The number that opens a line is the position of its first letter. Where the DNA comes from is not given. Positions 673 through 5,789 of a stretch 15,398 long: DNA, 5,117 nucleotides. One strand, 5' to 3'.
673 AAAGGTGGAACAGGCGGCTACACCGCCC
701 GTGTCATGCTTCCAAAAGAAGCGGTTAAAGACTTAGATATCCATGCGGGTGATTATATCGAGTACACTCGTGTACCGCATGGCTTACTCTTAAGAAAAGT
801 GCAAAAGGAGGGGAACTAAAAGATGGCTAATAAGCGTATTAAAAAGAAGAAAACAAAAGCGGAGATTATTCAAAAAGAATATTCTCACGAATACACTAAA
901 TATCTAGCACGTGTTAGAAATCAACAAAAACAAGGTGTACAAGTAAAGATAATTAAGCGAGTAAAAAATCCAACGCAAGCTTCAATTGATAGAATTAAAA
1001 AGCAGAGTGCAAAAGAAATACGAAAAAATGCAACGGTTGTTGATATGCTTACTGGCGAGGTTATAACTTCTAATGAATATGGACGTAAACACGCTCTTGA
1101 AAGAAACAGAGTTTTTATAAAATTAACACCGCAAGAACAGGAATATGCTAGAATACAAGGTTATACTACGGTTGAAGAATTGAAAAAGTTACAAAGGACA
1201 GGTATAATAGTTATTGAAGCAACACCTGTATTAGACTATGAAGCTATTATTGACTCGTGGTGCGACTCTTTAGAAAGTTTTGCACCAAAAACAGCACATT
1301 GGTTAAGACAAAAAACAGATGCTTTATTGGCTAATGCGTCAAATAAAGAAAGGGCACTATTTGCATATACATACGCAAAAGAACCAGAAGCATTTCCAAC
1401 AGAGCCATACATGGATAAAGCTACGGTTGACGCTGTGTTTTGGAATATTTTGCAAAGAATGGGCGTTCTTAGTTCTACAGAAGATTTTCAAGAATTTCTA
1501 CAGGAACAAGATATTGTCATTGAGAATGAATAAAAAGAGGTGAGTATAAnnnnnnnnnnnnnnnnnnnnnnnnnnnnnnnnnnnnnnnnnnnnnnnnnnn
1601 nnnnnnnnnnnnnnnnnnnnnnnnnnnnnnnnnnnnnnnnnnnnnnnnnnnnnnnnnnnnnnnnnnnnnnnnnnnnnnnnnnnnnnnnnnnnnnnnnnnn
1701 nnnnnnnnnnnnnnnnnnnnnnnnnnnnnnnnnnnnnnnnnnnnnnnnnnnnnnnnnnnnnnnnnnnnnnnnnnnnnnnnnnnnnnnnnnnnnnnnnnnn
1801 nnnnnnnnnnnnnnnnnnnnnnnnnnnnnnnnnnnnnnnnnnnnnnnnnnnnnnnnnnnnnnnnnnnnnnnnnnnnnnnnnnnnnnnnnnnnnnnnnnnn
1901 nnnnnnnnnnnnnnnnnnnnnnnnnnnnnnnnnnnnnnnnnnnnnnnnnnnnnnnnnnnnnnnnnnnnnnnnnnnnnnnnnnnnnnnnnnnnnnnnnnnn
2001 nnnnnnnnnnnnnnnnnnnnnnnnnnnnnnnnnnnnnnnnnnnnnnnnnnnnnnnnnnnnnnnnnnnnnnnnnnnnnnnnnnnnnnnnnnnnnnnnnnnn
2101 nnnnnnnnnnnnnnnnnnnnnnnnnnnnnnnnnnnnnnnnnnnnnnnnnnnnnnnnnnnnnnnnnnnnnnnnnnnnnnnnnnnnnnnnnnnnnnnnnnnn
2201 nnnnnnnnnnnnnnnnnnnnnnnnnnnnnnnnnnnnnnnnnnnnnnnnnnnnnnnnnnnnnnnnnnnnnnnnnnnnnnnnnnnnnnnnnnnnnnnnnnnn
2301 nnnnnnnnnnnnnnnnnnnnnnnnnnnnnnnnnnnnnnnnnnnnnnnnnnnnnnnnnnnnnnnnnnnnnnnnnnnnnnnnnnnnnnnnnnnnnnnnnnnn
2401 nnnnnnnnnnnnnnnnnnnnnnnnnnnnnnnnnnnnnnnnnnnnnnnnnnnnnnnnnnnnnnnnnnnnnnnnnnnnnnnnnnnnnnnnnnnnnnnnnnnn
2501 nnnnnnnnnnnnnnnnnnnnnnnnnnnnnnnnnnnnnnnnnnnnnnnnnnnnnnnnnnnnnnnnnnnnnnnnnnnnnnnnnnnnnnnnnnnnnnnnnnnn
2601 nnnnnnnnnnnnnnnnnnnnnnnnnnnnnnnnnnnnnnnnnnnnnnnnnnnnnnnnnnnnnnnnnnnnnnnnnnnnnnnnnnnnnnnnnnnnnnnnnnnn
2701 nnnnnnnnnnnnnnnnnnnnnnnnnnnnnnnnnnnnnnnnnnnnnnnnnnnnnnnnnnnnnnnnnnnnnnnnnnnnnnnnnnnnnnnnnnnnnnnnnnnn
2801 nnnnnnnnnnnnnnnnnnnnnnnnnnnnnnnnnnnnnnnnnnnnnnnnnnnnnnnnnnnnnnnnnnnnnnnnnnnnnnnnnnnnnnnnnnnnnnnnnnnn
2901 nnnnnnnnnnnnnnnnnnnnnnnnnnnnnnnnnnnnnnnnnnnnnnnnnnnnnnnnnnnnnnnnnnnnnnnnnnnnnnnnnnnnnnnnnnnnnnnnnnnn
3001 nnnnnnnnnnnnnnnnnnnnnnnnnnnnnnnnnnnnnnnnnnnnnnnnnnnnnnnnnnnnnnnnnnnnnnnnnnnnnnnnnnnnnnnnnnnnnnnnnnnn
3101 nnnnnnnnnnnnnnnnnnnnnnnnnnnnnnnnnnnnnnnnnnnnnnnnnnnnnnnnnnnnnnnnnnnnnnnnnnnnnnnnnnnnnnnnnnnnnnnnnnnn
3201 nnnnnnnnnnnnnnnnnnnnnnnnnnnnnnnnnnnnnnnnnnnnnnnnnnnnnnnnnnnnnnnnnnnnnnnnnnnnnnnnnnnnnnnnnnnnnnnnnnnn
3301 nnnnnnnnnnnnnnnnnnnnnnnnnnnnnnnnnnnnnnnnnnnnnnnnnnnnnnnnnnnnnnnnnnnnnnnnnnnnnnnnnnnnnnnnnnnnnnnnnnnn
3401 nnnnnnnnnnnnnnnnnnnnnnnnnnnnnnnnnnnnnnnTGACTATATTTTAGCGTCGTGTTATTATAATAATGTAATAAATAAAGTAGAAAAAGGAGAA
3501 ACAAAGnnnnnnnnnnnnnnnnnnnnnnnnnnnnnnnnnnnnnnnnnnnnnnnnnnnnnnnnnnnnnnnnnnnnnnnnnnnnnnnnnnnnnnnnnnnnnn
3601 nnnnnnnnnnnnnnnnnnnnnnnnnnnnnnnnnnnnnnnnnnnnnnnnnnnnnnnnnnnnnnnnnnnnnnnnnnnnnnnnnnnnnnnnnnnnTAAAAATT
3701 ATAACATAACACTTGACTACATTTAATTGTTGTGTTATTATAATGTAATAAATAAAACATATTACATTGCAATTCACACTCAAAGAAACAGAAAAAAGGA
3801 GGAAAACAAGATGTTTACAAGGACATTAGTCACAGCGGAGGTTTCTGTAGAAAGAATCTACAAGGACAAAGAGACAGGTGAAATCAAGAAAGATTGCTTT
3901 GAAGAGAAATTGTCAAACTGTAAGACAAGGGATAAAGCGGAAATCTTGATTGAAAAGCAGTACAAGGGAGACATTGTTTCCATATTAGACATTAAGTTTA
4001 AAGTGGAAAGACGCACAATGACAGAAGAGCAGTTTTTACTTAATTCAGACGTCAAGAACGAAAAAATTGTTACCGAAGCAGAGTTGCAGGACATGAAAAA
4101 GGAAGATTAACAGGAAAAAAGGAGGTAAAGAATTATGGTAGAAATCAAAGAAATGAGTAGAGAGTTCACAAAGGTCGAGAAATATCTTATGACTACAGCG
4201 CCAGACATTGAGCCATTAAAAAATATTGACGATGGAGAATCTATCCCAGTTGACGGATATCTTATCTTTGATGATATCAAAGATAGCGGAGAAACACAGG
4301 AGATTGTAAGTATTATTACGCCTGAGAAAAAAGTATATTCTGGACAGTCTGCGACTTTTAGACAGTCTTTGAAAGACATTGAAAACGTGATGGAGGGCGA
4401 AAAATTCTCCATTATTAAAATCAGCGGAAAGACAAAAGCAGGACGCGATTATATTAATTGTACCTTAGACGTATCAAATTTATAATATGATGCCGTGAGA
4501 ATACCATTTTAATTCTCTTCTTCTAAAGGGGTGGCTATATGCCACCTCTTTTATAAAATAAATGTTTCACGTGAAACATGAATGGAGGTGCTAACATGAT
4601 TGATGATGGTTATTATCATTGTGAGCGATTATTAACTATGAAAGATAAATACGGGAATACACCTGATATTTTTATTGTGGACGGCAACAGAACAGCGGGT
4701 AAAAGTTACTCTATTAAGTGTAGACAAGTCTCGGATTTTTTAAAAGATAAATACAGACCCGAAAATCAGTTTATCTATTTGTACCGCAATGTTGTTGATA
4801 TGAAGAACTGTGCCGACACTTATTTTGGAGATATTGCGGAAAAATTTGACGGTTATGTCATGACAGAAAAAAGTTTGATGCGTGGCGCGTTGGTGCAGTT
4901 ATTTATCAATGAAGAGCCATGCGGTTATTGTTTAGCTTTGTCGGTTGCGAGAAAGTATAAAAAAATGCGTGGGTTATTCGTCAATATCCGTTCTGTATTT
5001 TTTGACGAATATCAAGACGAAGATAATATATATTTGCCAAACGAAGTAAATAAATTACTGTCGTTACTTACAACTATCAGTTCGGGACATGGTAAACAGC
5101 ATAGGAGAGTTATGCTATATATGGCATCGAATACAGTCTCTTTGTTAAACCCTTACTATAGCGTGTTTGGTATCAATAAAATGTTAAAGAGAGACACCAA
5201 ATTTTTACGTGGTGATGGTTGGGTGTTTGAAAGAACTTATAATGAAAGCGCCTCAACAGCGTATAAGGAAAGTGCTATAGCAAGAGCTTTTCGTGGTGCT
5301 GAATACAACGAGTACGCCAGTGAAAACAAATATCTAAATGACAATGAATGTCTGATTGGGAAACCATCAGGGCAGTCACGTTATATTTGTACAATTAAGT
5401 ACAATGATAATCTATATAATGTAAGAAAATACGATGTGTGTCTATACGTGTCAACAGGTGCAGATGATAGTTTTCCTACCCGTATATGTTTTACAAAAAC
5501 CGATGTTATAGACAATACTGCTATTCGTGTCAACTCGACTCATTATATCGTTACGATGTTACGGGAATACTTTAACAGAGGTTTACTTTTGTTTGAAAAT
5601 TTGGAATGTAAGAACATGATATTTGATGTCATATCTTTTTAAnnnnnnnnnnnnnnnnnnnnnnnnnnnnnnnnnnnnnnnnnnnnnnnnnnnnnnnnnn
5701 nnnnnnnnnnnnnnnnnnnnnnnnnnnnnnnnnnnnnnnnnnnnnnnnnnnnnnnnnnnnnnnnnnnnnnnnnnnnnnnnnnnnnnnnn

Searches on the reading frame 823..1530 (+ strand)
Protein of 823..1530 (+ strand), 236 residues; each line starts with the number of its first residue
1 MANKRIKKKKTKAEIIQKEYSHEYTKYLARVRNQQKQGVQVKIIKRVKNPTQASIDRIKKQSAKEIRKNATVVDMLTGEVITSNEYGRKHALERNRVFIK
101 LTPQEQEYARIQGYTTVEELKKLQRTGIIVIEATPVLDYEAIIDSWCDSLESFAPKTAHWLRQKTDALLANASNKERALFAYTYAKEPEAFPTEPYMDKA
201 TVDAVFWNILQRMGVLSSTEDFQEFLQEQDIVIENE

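Call 7: search_protein_families(library=pfam, proteins=[window:823-1530:+], max_evalue=1)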
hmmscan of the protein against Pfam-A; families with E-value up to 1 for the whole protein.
window:823-1530:+ (236 aa): 4 families
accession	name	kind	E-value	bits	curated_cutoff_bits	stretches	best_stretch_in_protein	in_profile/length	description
PF11559.13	ADIP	-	0.2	12.2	34.3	1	3-73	72-142/151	Afadin- and alpha -actinin-Binding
PF20376.4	DUF6671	-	0.2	11.9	23.8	1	8-77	41-107/217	Domain of unknown function (DUF6671)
PF17274.7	DUF5339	-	0.36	12.2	27.7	0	18-55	6-43/70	Family of unknown function (DUF5339)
PF11712.13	Vma12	-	0.48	10.8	25.5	1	15-73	14-78/137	Endoplasmic reticulum-based factor for assembly of V-ATPase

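Call 76: search_protein_families(library=phrogs, proteins=[window:823-1530:+], max_evalue=0.01)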
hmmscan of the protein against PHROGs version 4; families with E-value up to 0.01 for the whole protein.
window:823-1530:+ (236 aa): 0 families

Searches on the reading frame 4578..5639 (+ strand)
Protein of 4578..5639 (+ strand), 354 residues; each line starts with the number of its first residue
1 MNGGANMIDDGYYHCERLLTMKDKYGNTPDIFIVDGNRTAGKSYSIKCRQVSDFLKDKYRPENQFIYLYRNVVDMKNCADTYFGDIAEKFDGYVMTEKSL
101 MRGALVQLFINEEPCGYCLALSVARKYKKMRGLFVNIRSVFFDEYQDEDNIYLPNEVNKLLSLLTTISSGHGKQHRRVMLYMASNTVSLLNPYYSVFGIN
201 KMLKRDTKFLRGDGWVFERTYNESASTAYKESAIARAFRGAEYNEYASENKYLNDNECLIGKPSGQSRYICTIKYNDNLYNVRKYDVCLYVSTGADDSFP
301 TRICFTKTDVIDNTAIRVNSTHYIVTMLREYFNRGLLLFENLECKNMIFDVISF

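Call 7: search_protein_families(library=pfam, proteins=[window:4578-5639:+], max_evalue=1)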
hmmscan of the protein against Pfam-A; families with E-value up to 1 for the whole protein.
window:4578-5639:+ (354 aa): 2 families
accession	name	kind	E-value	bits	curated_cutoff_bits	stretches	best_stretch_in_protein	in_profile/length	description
PF05894.18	Podovirus_Gp16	-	7.7e-34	118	25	1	32-351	20-325/331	Podovirus DNA encapsidation protein (Gp16)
PF19184.5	DUF5866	-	0.1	12.8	25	0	138-170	31-63/74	Family of unknown function (DUF5866)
